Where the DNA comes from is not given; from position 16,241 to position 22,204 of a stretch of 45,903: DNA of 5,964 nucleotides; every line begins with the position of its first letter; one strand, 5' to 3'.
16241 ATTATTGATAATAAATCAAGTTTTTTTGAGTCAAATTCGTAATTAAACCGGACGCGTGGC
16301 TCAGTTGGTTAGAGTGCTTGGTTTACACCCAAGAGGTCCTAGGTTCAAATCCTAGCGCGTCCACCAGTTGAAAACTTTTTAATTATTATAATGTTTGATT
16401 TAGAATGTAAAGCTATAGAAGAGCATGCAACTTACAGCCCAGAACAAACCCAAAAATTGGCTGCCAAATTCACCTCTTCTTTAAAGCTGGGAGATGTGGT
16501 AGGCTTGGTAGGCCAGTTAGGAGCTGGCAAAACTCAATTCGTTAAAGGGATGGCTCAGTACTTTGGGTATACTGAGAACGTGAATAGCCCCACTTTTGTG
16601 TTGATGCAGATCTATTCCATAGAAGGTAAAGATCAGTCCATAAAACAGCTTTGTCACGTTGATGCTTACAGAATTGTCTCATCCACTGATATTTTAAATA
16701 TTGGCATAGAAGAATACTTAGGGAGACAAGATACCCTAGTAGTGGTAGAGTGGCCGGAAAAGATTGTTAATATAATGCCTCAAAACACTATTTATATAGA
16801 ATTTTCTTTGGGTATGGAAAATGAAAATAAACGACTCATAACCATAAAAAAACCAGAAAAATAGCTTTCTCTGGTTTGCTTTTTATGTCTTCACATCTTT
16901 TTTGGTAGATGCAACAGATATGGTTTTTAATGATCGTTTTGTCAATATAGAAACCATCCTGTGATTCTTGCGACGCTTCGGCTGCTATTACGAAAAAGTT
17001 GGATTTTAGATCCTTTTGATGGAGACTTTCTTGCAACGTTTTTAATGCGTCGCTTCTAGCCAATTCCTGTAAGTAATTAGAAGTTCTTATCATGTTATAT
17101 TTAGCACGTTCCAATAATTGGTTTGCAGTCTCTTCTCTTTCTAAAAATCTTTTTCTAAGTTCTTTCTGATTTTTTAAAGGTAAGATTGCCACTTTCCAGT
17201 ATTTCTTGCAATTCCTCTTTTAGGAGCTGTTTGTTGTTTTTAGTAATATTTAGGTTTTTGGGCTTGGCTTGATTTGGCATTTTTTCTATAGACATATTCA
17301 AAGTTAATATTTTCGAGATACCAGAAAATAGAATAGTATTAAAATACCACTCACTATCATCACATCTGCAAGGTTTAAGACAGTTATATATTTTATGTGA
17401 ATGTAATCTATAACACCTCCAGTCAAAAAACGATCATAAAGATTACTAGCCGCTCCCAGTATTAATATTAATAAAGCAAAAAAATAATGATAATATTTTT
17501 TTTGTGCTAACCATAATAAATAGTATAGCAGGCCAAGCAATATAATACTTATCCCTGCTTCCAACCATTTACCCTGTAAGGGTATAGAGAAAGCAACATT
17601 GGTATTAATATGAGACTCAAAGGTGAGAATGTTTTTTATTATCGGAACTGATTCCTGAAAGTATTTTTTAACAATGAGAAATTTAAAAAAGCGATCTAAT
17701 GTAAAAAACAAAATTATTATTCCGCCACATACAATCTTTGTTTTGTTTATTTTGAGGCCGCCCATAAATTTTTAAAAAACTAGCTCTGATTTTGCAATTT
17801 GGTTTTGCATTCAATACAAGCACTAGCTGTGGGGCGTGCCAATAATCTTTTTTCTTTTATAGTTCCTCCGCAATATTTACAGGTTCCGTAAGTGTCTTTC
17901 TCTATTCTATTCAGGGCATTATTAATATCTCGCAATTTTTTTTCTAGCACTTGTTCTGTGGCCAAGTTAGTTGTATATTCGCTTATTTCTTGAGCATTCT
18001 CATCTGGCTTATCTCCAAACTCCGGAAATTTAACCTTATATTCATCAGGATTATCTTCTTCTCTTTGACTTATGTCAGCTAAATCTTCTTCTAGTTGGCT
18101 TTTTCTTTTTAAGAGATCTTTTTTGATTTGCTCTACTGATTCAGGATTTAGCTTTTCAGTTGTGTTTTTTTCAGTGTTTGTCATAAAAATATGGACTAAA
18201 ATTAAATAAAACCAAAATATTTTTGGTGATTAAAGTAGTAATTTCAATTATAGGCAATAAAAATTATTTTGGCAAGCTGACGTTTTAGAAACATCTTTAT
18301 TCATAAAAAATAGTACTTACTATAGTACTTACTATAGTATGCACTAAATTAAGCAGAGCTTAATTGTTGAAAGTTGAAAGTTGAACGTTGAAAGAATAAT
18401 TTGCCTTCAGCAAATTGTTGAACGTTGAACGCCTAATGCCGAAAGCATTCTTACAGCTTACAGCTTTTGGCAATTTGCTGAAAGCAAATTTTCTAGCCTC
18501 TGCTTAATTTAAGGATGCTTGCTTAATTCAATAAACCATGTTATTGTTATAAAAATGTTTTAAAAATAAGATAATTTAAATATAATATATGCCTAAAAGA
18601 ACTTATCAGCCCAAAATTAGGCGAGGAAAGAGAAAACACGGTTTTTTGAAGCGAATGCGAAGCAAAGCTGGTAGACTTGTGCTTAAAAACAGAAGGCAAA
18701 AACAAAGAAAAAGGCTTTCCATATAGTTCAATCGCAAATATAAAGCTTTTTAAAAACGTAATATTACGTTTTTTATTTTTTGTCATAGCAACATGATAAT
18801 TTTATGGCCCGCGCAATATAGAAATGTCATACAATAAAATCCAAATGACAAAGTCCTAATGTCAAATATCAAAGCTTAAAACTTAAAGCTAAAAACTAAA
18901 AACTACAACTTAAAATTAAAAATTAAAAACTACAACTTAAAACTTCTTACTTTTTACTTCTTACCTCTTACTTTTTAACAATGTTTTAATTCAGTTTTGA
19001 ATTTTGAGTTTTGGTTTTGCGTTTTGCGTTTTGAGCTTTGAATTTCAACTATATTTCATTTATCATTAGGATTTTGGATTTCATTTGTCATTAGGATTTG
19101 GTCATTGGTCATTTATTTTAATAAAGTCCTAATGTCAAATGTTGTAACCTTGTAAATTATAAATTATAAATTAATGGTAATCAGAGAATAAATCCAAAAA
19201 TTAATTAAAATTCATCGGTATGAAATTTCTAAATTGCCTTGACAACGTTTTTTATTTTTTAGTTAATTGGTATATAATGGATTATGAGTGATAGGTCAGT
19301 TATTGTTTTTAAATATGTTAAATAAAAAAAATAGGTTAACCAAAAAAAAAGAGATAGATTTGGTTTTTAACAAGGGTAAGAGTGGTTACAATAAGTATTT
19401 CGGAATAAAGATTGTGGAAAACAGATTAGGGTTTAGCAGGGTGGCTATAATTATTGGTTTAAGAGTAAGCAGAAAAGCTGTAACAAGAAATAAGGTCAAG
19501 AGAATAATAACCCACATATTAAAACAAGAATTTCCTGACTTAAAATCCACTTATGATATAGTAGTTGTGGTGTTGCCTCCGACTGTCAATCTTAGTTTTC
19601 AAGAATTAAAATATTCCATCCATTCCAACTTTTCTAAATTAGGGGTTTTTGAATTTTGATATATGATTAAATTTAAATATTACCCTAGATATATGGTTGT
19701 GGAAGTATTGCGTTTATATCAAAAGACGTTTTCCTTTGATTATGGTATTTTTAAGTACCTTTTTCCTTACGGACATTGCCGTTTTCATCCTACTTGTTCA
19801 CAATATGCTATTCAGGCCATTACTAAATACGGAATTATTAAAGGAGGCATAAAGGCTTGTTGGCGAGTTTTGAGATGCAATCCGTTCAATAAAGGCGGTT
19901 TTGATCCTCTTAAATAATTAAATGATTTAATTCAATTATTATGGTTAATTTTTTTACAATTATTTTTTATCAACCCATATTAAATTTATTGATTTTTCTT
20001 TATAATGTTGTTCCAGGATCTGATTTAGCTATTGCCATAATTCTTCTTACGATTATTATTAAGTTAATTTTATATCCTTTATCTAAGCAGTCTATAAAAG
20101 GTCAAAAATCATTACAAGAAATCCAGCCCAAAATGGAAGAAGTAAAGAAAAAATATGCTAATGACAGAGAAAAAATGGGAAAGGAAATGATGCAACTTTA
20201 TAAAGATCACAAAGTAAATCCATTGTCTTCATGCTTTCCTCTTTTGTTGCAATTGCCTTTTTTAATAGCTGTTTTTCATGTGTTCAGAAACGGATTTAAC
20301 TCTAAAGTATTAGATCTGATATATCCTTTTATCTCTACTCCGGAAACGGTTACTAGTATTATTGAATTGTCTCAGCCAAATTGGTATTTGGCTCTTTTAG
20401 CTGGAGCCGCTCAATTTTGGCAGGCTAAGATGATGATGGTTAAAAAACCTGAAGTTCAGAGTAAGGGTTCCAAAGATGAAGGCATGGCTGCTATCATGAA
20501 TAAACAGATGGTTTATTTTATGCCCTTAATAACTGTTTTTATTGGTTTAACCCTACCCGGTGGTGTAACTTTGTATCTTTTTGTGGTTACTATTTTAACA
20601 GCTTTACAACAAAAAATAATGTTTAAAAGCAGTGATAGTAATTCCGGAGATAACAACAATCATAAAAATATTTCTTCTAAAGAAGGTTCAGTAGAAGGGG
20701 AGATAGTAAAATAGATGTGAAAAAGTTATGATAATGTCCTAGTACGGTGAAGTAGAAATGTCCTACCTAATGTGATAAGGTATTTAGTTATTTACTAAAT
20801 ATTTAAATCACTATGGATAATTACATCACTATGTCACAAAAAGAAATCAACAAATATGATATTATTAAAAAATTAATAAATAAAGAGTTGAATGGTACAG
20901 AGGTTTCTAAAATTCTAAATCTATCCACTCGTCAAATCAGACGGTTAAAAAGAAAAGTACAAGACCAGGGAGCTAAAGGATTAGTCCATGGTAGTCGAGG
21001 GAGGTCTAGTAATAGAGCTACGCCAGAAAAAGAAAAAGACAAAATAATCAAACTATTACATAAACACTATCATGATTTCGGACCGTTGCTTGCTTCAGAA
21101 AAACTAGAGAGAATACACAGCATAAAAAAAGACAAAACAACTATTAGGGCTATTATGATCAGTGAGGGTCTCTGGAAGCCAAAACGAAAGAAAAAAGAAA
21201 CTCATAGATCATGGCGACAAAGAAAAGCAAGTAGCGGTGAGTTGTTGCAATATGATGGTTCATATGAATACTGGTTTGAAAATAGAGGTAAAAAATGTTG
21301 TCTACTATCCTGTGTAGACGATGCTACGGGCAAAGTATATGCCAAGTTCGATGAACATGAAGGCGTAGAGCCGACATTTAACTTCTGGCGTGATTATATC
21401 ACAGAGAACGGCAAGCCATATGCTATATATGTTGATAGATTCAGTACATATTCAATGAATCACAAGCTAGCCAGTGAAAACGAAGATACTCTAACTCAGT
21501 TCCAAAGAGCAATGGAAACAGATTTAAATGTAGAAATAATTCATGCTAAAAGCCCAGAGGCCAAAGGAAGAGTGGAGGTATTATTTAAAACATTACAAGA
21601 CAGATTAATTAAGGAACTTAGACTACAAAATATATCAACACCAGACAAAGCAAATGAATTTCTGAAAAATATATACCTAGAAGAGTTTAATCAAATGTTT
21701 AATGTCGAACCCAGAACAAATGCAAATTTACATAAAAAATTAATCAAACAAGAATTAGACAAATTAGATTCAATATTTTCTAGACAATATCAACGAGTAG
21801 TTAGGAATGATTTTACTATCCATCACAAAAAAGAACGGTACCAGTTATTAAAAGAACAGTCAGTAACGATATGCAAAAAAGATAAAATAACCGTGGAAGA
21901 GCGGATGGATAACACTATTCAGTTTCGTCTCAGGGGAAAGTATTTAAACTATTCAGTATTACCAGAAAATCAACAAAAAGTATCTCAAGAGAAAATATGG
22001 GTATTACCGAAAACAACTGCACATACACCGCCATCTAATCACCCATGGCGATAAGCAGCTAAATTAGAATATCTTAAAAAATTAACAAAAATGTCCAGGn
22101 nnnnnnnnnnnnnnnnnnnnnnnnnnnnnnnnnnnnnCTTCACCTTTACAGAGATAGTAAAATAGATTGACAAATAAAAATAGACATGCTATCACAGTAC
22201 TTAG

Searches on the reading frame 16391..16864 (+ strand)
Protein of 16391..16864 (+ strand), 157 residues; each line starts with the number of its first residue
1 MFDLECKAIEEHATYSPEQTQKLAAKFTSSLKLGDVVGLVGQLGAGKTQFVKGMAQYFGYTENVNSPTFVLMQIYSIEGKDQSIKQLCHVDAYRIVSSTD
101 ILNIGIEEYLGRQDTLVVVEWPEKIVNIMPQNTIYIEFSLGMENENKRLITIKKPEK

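Call 87: search_protein_families(library=pfam, proteins=[window:16391-16864:+], max_evalue=0.001)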
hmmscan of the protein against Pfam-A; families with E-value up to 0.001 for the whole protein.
window:16391-16864:+ (157 aa): 1 family
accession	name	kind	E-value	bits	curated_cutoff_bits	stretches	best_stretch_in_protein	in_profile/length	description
PF02367.23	TsaE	-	8e-36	123.2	26.6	1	16-141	3-121/128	Threonylcarbamoyl adenosine biosynthesis protein TsaE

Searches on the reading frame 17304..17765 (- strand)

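Call 87: search_protein_families(library=pfam, proteins=[window:17304-17765:-], max_evalue=0.001)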
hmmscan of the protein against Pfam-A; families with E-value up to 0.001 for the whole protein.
window:17304-17765:- (153 aa): 1 family
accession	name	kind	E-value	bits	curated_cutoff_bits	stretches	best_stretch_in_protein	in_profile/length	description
PF01252.23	Peptidase_A8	-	3.1e-23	83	25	1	16-148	1-140/142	Signal peptidase (SPase) II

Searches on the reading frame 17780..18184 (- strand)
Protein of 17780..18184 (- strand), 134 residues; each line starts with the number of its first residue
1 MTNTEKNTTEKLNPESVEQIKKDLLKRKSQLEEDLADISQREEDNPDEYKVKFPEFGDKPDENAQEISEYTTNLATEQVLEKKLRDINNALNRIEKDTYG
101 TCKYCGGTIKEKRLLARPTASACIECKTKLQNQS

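Call 87: search_protein_families(library=pfam, proteins=[window:17780-18184:-], max_evalue=0.001)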
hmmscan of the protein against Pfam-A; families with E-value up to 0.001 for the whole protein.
window:17780-18184:- (134 aa): 1 family
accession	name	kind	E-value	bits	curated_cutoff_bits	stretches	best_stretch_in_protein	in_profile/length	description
PF01258.23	zf-dskA_traR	-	1.9e-08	34.6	24.9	1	98-130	2-34/36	Prokaryotic dksA/traR C4-type zinc finger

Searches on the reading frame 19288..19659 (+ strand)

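Call 87: search_protein_families(library=pfam, proteins=[window:19288-19659:+], max_evalue=0.001)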
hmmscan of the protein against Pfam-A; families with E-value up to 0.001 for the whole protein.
window:19288-19659:+ (123 aa): 1 family
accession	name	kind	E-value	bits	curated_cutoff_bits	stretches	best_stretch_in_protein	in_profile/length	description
PF00825.24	Ribonuclease_P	-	2.1e-22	79.7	22.3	1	11-118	1-108/109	Ribonuclease P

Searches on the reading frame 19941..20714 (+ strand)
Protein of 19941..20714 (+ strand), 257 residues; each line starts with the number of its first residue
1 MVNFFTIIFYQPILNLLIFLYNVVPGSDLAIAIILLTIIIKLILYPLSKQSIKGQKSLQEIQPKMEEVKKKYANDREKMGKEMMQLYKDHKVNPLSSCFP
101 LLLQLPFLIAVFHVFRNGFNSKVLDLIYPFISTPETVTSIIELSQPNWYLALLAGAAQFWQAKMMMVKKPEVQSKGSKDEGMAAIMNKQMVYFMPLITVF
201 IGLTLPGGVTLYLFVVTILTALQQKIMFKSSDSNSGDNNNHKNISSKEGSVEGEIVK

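Call 87: search_protein_families(library=pfam, proteins=[window:19941-20714:+], max_evalue=0.001)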
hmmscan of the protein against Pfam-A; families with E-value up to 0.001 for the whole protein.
window:19941-20714:+ (257 aa): 1 family
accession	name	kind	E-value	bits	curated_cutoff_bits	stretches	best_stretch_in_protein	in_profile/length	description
PF02096.25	60KD_IMP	-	1.9e-49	168.2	35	1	30-227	2-161/163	60Kd inner membrane protein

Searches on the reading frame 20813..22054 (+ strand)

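Call 88: search_protein_families(library=pfam, proteins=[window:20813-22054:+], max_evalue=0.001)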
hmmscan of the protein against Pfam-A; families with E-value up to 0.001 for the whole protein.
window:20813-22054:+ (413 aa): 3 families
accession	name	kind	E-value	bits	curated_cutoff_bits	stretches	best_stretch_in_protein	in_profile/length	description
PF13551.12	HTH_29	-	9.9e-07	29.2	28.1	1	23-74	9-63/64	Winged helix-turn helix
PF13518.12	HTH_28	-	4.4e-05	23.9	25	1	14-64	2-51/52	Helix-turn-helix domain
PF13565.12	HTH_32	-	0.00043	21.2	33.7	0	42-114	2-72/73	Homeodomain-like domain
